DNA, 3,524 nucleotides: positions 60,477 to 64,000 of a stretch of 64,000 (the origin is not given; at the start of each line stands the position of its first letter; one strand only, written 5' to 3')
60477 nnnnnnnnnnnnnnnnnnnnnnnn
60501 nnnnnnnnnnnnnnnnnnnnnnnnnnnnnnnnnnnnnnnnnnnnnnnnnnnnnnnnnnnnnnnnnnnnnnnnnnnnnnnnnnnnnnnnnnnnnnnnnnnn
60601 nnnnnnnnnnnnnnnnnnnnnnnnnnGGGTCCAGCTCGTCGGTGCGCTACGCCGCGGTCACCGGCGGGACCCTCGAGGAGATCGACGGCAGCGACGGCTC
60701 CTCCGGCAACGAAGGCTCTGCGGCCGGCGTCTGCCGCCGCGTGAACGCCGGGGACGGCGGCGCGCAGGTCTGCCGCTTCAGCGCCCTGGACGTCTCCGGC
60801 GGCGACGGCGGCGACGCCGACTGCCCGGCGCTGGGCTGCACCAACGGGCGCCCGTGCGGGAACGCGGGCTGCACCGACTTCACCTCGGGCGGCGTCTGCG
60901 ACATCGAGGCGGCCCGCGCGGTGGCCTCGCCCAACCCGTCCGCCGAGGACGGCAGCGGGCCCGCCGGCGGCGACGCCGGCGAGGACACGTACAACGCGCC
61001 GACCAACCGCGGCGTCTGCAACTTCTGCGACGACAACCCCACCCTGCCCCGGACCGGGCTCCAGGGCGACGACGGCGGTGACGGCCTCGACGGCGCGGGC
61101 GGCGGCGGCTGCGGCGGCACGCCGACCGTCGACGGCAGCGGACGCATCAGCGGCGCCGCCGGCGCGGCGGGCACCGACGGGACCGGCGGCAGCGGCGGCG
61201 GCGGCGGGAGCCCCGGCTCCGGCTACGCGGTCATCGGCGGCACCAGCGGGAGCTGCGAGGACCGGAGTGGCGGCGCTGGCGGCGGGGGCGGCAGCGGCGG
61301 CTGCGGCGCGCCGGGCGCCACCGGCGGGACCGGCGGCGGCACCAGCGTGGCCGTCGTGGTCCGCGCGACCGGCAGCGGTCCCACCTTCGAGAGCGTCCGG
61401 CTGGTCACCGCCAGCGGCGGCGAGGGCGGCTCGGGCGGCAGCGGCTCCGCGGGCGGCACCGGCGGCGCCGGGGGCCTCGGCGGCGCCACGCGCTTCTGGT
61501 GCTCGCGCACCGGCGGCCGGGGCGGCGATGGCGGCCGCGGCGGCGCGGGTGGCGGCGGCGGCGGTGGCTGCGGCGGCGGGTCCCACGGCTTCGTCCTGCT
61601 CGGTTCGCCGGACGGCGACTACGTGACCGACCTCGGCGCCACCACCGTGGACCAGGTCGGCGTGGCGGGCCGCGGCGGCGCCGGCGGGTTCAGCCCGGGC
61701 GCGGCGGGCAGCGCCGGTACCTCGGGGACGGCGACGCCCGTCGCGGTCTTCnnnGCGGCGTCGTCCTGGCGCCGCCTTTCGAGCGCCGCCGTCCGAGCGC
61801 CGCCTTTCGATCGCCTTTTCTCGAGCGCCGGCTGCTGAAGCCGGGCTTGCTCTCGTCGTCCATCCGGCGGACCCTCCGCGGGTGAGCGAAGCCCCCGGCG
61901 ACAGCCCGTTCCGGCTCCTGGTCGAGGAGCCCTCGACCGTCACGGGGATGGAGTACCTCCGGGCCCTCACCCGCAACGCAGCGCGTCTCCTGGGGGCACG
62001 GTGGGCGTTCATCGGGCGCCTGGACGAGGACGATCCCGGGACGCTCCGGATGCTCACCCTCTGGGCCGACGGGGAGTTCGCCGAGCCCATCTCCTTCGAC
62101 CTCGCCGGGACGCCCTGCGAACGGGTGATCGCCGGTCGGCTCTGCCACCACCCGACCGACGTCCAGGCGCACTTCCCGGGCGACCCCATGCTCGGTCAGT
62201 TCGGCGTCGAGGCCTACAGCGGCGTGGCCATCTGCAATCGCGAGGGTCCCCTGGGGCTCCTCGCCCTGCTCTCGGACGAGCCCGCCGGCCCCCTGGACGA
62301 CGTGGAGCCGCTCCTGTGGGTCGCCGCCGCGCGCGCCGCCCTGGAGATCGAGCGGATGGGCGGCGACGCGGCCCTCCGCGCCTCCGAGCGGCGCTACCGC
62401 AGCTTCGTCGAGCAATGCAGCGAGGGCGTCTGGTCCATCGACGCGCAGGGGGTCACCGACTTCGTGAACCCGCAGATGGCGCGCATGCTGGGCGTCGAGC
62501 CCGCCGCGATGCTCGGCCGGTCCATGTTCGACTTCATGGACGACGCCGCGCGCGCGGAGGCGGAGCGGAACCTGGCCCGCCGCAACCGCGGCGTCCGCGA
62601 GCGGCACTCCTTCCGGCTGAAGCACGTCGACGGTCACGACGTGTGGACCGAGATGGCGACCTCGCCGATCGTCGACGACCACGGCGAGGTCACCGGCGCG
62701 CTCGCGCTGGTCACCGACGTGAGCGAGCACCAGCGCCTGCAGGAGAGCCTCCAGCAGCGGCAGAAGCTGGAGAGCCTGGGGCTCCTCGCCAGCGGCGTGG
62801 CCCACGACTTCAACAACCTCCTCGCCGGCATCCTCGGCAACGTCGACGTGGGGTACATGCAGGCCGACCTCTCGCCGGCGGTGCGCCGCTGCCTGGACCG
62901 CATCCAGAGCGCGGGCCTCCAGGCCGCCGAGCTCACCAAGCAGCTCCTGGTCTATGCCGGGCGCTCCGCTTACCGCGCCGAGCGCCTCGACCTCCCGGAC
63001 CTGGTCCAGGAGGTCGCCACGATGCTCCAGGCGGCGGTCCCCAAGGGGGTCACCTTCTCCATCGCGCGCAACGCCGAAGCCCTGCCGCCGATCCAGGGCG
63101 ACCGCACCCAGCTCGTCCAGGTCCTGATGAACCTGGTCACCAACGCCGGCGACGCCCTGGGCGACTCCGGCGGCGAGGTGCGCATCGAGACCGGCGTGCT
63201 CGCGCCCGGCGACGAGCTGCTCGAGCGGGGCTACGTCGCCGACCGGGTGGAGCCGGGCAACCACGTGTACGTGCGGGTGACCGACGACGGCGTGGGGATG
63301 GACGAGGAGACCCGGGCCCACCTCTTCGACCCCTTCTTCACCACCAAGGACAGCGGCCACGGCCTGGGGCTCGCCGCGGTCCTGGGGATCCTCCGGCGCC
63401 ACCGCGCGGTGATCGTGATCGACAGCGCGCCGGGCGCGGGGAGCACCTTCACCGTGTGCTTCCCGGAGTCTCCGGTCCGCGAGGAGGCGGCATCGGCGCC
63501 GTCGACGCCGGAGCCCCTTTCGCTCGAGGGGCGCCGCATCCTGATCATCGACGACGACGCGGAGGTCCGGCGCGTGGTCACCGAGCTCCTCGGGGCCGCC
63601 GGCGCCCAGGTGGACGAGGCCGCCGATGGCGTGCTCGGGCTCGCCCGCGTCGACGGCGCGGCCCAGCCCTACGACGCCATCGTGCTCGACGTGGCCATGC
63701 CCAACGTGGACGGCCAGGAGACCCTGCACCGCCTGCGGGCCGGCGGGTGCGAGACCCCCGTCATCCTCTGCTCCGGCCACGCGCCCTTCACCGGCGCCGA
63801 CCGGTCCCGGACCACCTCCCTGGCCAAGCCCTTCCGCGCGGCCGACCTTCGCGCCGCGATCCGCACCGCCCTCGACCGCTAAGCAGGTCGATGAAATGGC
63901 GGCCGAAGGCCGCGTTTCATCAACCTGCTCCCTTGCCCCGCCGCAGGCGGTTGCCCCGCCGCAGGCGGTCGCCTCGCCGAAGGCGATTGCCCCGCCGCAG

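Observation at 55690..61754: Uncharacterised surface module: divergent Cys-rich lipoprotein plus two overlapping ~850-aa paralogues (MopE-like modules, beta-helix cap, poly-Gly solenoid-like tail)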

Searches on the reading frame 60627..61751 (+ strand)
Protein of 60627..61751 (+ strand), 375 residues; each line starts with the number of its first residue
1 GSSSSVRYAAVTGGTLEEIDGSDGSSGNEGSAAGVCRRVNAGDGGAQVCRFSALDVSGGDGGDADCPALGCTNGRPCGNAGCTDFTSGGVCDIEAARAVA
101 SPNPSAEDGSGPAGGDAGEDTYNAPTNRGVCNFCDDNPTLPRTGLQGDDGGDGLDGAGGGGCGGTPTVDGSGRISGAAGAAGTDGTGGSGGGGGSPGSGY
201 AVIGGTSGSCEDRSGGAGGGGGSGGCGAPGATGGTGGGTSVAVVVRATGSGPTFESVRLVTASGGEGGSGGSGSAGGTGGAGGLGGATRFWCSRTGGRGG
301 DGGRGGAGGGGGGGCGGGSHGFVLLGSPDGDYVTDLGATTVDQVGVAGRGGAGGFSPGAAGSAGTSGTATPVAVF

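Call 56: predict_structure(alignment_id=A2)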
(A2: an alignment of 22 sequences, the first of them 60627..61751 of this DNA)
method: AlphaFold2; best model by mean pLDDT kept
length: 375 residues; sequences in the alignment: 22
mean_pLDDT: 71.2   pTM: 0.64
mean pLDDT of the five models: 71.2, 62.6, 55.2, 45.5, 39.8
residues with pLDDT >= 90: 76; 70-90: 156; 50-70: 51; < 50: 92
segments of 3 or more residues with pLDDT < 50: 26-36, 66-83, 99-130, 132-141, 200-213, 287-293
pLDDT, mean of each block of 10 residues (from residue 1): 86 82 52 49 76 79 53 34 52 54 39 34 39 43 67 93 81 88 91 67 37 60 88 92 88 81 91 87 61 63 89 94 89 82 85 87 93 85
secondary structure, 60 per line:
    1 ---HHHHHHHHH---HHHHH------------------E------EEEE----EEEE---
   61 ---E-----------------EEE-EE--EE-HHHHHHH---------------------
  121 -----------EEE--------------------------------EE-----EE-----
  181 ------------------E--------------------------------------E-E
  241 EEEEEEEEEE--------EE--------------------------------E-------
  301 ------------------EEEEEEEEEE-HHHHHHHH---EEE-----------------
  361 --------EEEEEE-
elements in order: H4-12 H16-20 E46-49 E54-57 E82-84 H93-99 E132-134 E240-250 E319-328 H330-337 E341-343 E369-374

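Call 59: fold_search(model_id=the predicted structure, library=pdb)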
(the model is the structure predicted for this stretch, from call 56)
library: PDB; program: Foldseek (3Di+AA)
matches with E <= 10: 0; with E <= 0.001: 0
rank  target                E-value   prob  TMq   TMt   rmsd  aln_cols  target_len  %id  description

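Call 64: find_related_loci(query=A2, collection=genome_contigs, flank=6000)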
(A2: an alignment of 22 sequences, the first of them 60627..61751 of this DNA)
Query A2 (375 aa) in genome_contigs; peptide patterns used: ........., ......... (x = any residue, [..] = any of these).
600 stretches matched a pattern (row limit reached: there are more); 6 encode a relative of the query (tblastn E <= 1e-3); 6 distinct loci.
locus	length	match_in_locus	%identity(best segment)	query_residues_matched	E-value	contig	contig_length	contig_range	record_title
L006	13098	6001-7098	62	15-375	5e-51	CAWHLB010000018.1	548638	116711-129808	MAG: uncultured delta proteobacterium isolate MFD02416.bin.2.203 genome assembly, contig: contig_43272, whole genome sho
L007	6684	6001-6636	56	1-213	4e-47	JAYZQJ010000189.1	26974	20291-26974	MAG: Myxococcota bacterium isolate XB_MAG420 DB_MAG420_0189, whole genome shotgun sequence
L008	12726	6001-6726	57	56-293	2e-33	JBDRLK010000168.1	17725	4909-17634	MAG: Pseudomonadota bacterium isolate MEGAHIT-group-1.774 k141_1937614, whole genome shotgun sequence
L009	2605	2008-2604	50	15-215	2e-27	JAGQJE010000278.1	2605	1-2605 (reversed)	MAG: Myxococcales bacterium isolate HKST-UBA22 k127_2682654, whole genome shotgun sequence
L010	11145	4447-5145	50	64-293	2e-25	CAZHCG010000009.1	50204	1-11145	MAG TPA_asm: uncultured Myxococcales bacterium isolate binchicken_co17_433 genome assembly, contig: NODE_2088_length_502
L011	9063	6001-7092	56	14-372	1e-45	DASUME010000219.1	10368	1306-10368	MAG TPA_asm: Polyangiales bacterium isolate SMAG_U1563 k141_23789, whole genome shotgun sequence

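Call 73: search_solved_structures(query=A2, max_evalue=10, show_alignments=2)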
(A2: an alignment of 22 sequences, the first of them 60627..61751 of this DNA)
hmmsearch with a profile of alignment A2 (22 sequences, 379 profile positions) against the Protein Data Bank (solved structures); distinct sequences matched with E-value up to 10: 4.
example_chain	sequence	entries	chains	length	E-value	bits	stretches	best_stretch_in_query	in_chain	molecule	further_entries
5oym_H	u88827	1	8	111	0.61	12.2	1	301-350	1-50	PC4 and SFRS1-interacting protein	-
7lyb_M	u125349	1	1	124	2.1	10.5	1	298-325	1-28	Isoform 7 of Breast cancer type 1 susceptibility protein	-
8ru2_E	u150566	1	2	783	2.9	10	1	277-323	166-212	Methylated-DNA--protein-cysteine methyltransferase,Protein diaphanous homolog 1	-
6i07_A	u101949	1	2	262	8.4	8.5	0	299-339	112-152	Single chain Fv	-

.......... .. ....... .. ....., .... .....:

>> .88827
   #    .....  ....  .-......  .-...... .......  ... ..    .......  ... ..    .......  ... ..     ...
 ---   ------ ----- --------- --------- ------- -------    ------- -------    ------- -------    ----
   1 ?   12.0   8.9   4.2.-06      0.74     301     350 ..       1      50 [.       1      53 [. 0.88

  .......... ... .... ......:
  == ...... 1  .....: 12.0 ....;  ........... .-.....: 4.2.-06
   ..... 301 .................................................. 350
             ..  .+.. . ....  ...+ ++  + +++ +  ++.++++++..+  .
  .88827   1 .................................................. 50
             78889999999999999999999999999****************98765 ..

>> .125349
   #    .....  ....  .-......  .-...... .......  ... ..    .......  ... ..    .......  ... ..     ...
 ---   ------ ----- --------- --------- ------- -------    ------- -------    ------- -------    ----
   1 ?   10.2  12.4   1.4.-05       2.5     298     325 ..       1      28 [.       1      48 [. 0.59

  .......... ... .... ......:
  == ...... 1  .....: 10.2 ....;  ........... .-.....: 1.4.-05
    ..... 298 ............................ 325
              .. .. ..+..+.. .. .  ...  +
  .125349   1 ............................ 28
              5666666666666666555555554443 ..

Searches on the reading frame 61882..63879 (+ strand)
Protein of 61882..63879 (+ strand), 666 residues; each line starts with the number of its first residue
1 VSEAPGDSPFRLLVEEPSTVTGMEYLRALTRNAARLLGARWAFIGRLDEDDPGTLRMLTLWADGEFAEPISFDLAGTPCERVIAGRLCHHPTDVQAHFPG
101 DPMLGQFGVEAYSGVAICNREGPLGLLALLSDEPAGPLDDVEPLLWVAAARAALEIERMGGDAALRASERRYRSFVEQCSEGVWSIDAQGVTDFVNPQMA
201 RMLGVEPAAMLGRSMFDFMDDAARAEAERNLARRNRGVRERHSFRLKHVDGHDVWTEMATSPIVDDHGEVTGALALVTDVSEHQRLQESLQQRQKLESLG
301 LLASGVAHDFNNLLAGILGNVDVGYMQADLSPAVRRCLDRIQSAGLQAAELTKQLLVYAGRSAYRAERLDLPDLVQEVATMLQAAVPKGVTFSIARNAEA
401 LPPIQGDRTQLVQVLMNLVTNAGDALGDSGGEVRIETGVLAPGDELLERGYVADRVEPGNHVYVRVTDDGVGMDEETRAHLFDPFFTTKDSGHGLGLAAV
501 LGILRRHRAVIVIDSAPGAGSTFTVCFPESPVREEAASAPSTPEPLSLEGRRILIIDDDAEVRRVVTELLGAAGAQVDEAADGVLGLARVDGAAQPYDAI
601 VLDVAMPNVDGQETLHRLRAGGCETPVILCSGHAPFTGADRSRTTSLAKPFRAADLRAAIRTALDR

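Call 5: search_protein_families(library=pfam, proteins=[window:61882-63879:+], max_evalue=1)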
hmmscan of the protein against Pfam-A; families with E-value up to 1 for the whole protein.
window:61882-63879:+ (666 aa): 14 families
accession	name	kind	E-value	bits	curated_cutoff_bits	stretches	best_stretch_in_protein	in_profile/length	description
PF02518.31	HATPase_c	-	3.8e-21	76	26.4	1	406-530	1-110/111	Histidine kinase-, DNA gyrase B-, and HSP90-like ATPase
PF00072.30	Response_reg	-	1.3e-17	64.4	30.2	1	553-661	1-111/111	Response regulator receiver domain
PF00989.32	PAS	-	4.6e-15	56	22.6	1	171-280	2-113/113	PAS fold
PF13426.13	PAS_9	-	5.5e-14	52.7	27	1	181-282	2-103/103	PAS domain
PF08448.16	PAS_4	-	1.4e-13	51.5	23.1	1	177-284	2-109/110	PAS fold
PF01590.32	GAF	-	1.1e-08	36.1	22.4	1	26-156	6-133/133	GAF domain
PF13188.13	PAS_8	-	1.9e-07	31.2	21.8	1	170-228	1-58/65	PAS domain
PF00512.31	HisKA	-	1.1e-06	29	26.9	1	299-359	2-61/66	His Kinase A (phospho-acceptor) domain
PF08447.18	PAS_3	-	3.7e-06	27.5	25.6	1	194-272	3-84/89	PAS fold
PF13596.12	PAS_10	-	0.0044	18.1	22.1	1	196-280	25-105/106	PAS domain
PF24820.1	Diguanyl_cycl_sensor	-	0.017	15.5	28.1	1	175-237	1-63/109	Diguanylate cyclase-like sensor domain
PF06490.17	FleQ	-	0.1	13.4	22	1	552-663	1-106/108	Flagellar regulatory protein FleQ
PF18068.6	Npun_R1517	-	0.14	12.7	27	0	405-425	22-42/74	Npun R1517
PF12860.13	PAS_7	-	0.15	12.7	27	1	177-285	2-112/115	PAS fold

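Call 6: search_protein_families(library=ncbifam, proteins=[window:61882-63879:+], max_evalue=1)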
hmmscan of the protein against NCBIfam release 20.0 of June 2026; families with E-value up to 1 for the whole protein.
window:61882-63879:+ (666 aa): 147 families (the best 25 are shown)
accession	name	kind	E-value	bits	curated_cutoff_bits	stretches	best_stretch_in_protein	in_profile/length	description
NF010411.0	PRK13837.1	equivalog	2.8e-70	237.3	647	1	273-665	424-813/828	two-component system VirA-like sensor kinase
NF046026.1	HisKinCckACaul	equivalog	5.4e-70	236.3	1000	1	195-634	211-642/678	cell cycle histidine kinase CckA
NF046020.1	HisKinCckABruc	equivalog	3.4e-67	227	1000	1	161-665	337-868/868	cell cycle histidine kinase CckA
NF010076.0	PRK13557.1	subfamily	3.2e-63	214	631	1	248-665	112-534/540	histidine kinase famiy protein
NF008468.0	PRK11360.1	equivalog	1.4e-57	195.4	646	1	165-533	263-612/616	two-component system sensor histidine kinase AtoS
NF052574.1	HisKinEspCMyxo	equivalog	2.2e-47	161.7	1200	1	188-665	304-784/785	serine histidine kinase EspC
NF052573.1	HisKinEspAMyxo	equivalog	1.7e-42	145.4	1400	1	170-622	254-702/755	serine histidine kinase EspA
TIGR02956.1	TMAO_torS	equivalog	4.1e-32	111.2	676.5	1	280-620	447-769/967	TMAO reductase system sensor histidine kinase/response regulator TorS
NF007688.0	PRK10364.1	equivalog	3.3e-29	101.9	479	1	282-534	223-456/460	two-component system sensor histidine kinase ZraS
NF008302.0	PRK11091.1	equivalog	5.4e-29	100.9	838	1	166-620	151-593/779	aerobic respiration two-component sensor histidine kinase ArcB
NF046044.1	PnpS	equivalog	2.8e-27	95.7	400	2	362-528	238-390/390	two-component system histidine kinase PnpS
NF041777.1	sens_FixL_Rhizob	equivalog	6.2e-25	87.8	850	1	162-530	115-482/485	sensor protein FixL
NF047466.1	hybrid_RR_LvrB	exception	1.3e-24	87.1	500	1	281-528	134-375/377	hybrid histidine kinase/response regulator LvrB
NF041880.1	EPS_EpsF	equivalog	3.8e-23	81.7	900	2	166-528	140-492/492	response regulator EpsF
TIGR00229.1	sensory_box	domain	1.1e-22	80.5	22.9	1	166-290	1-126/126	PAS domain S-box protein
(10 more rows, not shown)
